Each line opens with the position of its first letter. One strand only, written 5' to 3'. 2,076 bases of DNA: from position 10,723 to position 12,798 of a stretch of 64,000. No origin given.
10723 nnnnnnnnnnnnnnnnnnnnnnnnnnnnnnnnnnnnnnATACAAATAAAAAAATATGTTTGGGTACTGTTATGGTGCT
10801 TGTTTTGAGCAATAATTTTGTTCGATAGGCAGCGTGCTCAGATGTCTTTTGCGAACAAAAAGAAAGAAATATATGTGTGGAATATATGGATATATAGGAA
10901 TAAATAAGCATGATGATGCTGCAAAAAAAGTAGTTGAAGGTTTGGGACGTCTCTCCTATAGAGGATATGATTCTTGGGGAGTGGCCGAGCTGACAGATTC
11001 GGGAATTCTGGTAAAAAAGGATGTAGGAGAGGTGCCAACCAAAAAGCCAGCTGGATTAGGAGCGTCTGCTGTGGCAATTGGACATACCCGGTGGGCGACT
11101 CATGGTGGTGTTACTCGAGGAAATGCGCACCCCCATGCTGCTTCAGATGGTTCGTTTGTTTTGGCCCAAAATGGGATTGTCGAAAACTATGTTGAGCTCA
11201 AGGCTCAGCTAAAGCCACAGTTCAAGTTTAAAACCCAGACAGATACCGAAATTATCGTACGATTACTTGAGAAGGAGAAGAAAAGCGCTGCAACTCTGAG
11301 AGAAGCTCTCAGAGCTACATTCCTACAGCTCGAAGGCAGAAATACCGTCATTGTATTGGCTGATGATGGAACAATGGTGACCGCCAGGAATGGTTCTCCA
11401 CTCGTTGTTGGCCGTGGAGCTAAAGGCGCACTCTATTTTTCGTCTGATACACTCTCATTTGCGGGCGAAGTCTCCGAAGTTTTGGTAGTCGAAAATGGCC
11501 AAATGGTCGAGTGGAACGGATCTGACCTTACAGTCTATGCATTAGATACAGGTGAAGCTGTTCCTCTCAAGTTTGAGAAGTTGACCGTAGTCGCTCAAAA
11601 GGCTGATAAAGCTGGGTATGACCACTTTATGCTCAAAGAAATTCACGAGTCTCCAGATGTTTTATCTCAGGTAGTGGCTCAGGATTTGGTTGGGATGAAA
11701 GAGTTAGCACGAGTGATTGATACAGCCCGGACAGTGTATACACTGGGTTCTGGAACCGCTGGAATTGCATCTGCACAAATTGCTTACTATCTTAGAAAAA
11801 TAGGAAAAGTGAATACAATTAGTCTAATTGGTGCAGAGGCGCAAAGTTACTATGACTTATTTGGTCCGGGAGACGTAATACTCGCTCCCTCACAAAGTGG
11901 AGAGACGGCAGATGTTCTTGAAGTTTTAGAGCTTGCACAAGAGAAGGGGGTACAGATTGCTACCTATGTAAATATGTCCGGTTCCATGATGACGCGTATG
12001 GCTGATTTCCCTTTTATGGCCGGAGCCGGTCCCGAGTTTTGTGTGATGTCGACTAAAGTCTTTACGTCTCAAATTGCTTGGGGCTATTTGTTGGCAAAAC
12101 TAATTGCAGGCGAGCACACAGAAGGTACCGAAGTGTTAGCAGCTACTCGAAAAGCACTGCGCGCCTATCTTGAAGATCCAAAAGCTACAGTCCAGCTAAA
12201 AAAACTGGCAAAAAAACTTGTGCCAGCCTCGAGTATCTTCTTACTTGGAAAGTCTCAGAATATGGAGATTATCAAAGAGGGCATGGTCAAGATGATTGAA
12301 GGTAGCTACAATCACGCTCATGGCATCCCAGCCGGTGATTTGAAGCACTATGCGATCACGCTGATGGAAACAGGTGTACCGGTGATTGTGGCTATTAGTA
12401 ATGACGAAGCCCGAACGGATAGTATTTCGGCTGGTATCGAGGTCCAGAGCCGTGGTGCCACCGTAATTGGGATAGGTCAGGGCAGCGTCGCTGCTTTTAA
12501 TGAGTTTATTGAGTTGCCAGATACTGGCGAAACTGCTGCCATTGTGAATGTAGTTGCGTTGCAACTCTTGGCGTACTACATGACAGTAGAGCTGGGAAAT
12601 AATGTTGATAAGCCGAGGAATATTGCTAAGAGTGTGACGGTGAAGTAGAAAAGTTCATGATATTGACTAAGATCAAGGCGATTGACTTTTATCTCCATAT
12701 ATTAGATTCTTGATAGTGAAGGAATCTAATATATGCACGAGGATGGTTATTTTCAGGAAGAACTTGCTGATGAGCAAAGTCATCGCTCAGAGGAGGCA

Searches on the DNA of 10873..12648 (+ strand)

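Call 9: search_rna_families(sources=[L001, L002, L003], threshold=gathering, show_alignments=3)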
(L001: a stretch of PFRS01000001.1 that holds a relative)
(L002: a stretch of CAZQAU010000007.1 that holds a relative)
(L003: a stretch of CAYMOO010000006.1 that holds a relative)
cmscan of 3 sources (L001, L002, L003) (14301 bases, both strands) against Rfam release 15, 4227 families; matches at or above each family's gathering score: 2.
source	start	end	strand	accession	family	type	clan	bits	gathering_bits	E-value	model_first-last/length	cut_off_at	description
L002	1209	1433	+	RF00234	glmS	Cis-reg; riboswitch;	-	72.6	37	2.2e-15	1-167/167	no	glmS glucosamine-6-phosphate activated ribozyme aptamer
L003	1253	1456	+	RF00234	glmS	Cis-reg; riboswitch;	-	58.3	37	1.6e-11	1-167/167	no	glmS glucosamine-6-phosphate activated ribozyme aptamer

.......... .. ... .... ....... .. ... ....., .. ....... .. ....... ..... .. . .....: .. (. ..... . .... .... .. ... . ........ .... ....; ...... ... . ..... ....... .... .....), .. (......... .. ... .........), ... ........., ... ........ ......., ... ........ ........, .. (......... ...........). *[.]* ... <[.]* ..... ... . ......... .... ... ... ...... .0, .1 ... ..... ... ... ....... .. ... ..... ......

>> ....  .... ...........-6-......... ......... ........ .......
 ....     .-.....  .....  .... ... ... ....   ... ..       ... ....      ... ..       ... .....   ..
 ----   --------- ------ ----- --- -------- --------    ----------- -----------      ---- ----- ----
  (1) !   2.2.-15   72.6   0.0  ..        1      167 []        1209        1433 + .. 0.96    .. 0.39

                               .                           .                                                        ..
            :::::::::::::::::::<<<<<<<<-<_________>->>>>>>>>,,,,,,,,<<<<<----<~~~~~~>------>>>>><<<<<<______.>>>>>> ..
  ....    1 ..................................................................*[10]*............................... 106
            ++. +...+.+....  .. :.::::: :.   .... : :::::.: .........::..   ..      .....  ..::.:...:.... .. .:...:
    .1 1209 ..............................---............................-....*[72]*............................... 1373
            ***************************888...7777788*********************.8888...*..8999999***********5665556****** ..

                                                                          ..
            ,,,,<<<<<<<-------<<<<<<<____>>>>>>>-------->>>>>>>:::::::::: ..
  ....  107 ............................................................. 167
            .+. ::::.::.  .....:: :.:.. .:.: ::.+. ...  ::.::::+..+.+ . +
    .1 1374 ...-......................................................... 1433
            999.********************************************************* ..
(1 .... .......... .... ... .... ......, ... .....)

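Call 11: search_rna_families(source=L001, start=1, end=1700, threshold=evalue, max_evalue=10, show_alignments=2)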
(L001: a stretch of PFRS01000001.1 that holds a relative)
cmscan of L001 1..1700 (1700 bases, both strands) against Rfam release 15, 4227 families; matches with E-value up to 10: 1.
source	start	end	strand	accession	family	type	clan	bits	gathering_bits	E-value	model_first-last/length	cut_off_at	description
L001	1384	1422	+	RF02060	STnc410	Gene; sRNA;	-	12.9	50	9.6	1-158/158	no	Enterobacterial sRNA STnc410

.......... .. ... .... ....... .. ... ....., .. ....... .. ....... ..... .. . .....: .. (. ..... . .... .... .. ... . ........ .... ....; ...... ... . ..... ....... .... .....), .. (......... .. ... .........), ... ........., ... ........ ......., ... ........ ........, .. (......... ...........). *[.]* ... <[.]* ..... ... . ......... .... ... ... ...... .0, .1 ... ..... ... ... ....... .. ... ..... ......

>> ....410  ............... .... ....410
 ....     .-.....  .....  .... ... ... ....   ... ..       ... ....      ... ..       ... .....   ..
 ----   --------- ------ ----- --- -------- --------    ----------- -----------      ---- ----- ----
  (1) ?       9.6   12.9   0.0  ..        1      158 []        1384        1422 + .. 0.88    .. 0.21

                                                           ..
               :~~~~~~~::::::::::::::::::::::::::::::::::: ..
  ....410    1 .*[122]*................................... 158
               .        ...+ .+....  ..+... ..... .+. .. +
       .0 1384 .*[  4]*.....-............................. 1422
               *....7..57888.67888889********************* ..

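Call 38: search_rna_families(sources=[L009, L011, L016, L017, L018, L020, L021, L022, L026, L029, L030, L034, L035, L036, L037, L038, L039, L042, L048, L049], threshold=gathering)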
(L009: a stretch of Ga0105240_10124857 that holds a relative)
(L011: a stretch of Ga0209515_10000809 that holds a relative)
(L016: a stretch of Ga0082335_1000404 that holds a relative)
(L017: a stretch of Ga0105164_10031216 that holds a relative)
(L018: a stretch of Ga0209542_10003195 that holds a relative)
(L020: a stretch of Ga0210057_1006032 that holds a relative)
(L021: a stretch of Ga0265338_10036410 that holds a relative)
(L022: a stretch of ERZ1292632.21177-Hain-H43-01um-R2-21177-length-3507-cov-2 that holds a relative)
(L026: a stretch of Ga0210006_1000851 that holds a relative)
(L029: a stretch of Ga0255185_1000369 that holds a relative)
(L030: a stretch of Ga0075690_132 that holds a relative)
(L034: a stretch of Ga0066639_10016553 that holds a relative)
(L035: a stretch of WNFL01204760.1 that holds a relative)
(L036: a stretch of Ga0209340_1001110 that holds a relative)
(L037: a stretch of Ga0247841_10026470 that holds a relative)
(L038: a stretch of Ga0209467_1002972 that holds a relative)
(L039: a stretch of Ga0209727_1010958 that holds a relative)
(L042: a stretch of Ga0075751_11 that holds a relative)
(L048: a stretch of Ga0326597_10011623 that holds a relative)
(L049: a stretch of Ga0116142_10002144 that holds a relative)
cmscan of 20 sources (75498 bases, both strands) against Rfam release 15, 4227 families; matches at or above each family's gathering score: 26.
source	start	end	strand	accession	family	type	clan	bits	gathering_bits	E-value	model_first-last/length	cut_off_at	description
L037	513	672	+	RF00234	glmS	Cis-reg; riboswitch;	-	79.9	37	1.2e-16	1-167/167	no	glmS glucosamine-6-phosphate activated ribozyme aptamer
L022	827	898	+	RF00005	tRNA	Gene; tRNA;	CL00001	74.3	29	2.4e-14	1-71/71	no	tRNA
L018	812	884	+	RF00005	tRNA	Gene; tRNA;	CL00001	72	29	1e-13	1-71/71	no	tRNA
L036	968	1125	+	RF00234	glmS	Cis-reg; riboswitch;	-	70.7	37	3.7e-14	1-167/167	no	glmS glucosamine-6-phosphate activated ribozyme aptamer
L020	636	707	+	RF00005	tRNA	Gene; tRNA;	CL00001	70.4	29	2.9e-13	1-71/71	no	tRNA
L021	3350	3421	+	RF00005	tRNA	Gene; tRNA;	CL00001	67.6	29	1.7e-12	1-71/71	no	tRNA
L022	957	1167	+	RF00234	glmS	Cis-reg; riboswitch;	-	67.3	37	3.1e-13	1-167/167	no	glmS glucosamine-6-phosphate activated ribozyme aptamer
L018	3308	3379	+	RF00005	tRNA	Gene; tRNA;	CL00001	66.2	29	4e-12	1-71/71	no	tRNA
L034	955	1146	+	RF00234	glmS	Cis-reg; riboswitch;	-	63.4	37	3.6e-12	1-167/167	no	glmS glucosamine-6-phosphate activated ribozyme aptamer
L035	946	1155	+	RF00234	glmS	Cis-reg; riboswitch;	-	63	37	4.4e-12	1-167/167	no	glmS glucosamine-6-phosphate activated ribozyme aptamer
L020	508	579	+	RF00005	tRNA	Gene; tRNA;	CL00001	60.6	29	1.4e-10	1-71/71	no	tRNA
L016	993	1179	+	RF00234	glmS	Cis-reg; riboswitch;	-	59.8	37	3.4e-11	1-167/167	no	glmS glucosamine-6-phosphate activated ribozyme aptamer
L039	932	1114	+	RF00234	glmS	Cis-reg; riboswitch;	-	59.8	37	3.3e-11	1-167/167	no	glmS glucosamine-6-phosphate activated ribozyme aptamer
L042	909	1115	+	RF00234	glmS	Cis-reg; riboswitch;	-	58.7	37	6.5e-11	1-167/167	no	glmS glucosamine-6-phosphate activated ribozyme aptamer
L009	305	503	+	RF00234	glmS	Cis-reg; riboswitch;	-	58.2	37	8.9e-11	1-167/167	no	glmS glucosamine-6-phosphate activated ribozyme aptamer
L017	129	341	+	RF00234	glmS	Cis-reg; riboswitch;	-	55.4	37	5.2e-10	1-167/167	no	glmS glucosamine-6-phosphate activated ribozyme aptamer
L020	902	1141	+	RF00234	glmS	Cis-reg; riboswitch;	-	55.1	37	6.4e-10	1-167/167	no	glmS glucosamine-6-phosphate activated ribozyme aptamer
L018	393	476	+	RF00005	tRNA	Gene; tRNA;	CL00001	53.9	29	1e-08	1-71/71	no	tRNA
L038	1015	1146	+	RF00234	glmS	Cis-reg; riboswitch;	-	53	37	2.4e-09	1-167/167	no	glmS glucosamine-6-phosphate activated ribozyme aptamer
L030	908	1115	+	RF00234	glmS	Cis-reg; riboswitch;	-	52.8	37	2.7e-09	1-167/167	no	glmS glucosamine-6-phosphate activated ribozyme aptamer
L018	3229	3301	+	RF00005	tRNA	Gene; tRNA;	CL00001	51.5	29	4.4e-08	1-71/71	no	tRNA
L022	683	765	+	RF00005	tRNA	Gene; tRNA;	CL00001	49.7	29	1.4e-07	1-71/71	no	tRNA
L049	941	1147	+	RF00234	glmS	Cis-reg; riboswitch;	-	45.1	37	3.3e-07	1-167/167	no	glmS glucosamine-6-phosphate activated ribozyme aptamer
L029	954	1144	+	RF00234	glmS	Cis-reg; riboswitch;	-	43.3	37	1e-06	1-167/167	no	glmS glucosamine-6-phosphate activated ribozyme aptamer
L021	900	1052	+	RF00234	glmS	Cis-reg; riboswitch;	-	41.4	37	3.2e-06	1-167/167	no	glmS glucosamine-6-phosphate activated ribozyme aptamer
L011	1012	1172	+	RF00234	glmS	Cis-reg; riboswitch;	-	40.9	37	4.7e-06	1-167/167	no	glmS glucosamine-6-phosphate activated ribozyme aptamer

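Call 53: search_rna_families(sources=[L089, L090, L091, L092, L056, L059, L060, L062, L064, L070, L077, L028, L014, L065, L058, L053, L057, L047, L050, L025], threshold=gathering)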
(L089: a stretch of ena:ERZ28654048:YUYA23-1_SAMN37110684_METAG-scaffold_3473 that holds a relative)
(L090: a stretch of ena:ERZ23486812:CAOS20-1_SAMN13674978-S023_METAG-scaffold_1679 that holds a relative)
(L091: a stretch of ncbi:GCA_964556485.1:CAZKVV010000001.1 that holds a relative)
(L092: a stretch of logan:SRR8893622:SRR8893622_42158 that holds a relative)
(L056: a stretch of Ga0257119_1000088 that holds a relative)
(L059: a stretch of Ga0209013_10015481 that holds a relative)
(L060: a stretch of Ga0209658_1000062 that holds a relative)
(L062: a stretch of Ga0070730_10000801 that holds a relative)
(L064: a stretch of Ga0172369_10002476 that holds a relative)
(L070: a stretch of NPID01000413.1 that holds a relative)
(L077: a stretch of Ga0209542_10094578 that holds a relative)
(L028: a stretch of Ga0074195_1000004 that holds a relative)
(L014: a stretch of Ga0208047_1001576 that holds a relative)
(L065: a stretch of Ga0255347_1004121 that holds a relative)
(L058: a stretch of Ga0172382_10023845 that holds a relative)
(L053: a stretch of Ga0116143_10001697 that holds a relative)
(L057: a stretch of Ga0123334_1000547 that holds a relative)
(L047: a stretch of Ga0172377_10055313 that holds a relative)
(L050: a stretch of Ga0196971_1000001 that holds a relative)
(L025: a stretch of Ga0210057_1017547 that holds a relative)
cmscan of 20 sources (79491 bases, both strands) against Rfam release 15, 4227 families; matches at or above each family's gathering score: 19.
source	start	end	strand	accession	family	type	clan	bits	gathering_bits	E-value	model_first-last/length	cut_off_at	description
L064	982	1140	+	RF00234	glmS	Cis-reg; riboswitch;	-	81.1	37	5.7e-17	1-167/167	no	glmS glucosamine-6-phosphate activated ribozyme aptamer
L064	765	836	-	RF00005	tRNA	Gene; tRNA;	CL00001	73.6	29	4e-14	1-71/71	no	tRNA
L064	3869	3940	+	RF00005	tRNA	Gene; tRNA;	CL00001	71.4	29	1.6e-13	1-71/71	no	tRNA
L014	3906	3978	+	RF00005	tRNA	Gene; tRNA;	CL00001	71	29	2.1e-13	1-71/71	no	tRNA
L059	2550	2621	-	RF00005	tRNA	Gene; tRNA;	CL00001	70.6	29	2.6e-13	1-71/71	no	tRNA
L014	3749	3822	+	RF00005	tRNA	Gene; tRNA;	CL00001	70.1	29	3.6e-13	1-71/71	no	tRNA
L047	2617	2690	+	RF00005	tRNA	Gene; tRNA;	CL00001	67.8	29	1.6e-12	1-71/71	no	tRNA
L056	953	1153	+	RF00234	glmS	Cis-reg; riboswitch;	-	66.1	37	6.7e-13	1-167/167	no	glmS glucosamine-6-phosphate activated ribozyme aptamer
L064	3368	3440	+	RF00005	tRNA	Gene; tRNA;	CL00001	65.8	29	5.4e-12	1-71/71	no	tRNA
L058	1030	1168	+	RF00234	glmS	Cis-reg; riboswitch;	-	64.5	37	1.8e-12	1-167/167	no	glmS glucosamine-6-phosphate activated ribozyme aptamer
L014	3543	3629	-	RF00005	tRNA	Gene; tRNA;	CL00001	63.2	29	2.9e-11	1-71/71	no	tRNA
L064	848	918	-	RF00005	tRNA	Gene; tRNA;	CL00001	61.8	29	7e-11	1-71/71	no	tRNA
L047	237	369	+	RF00234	glmS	Cis-reg; riboswitch;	-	61.1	37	1.5e-11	1-167/167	no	glmS glucosamine-6-phosphate activated ribozyme aptamer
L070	837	1066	+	RF00234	glmS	Cis-reg; riboswitch;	-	56.8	37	2.3e-10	1-167/167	no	glmS glucosamine-6-phosphate activated ribozyme aptamer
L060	945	1141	+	RF00234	glmS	Cis-reg; riboswitch;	-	55.5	37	5.1e-10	1-167/167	no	glmS glucosamine-6-phosphate activated ribozyme aptamer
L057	1040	1176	+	RF00234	glmS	Cis-reg; riboswitch;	-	53.9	37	1.4e-09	1-167/167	no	glmS glucosamine-6-phosphate activated ribozyme aptamer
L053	1036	1167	+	RF00234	glmS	Cis-reg; riboswitch;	-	52.5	37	3.4e-09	1-167/167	no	glmS glucosamine-6-phosphate activated ribozyme aptamer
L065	1035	1168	+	RF00234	glmS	Cis-reg; riboswitch;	-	51.4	37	6.9e-09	1-167/167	no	glmS glucosamine-6-phosphate activated ribozyme aptamer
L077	1038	1164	+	RF00234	glmS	Cis-reg; riboswitch;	-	43.2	37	1.2e-06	1-167/167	no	glmS glucosamine-6-phosphate activated ribozyme aptamer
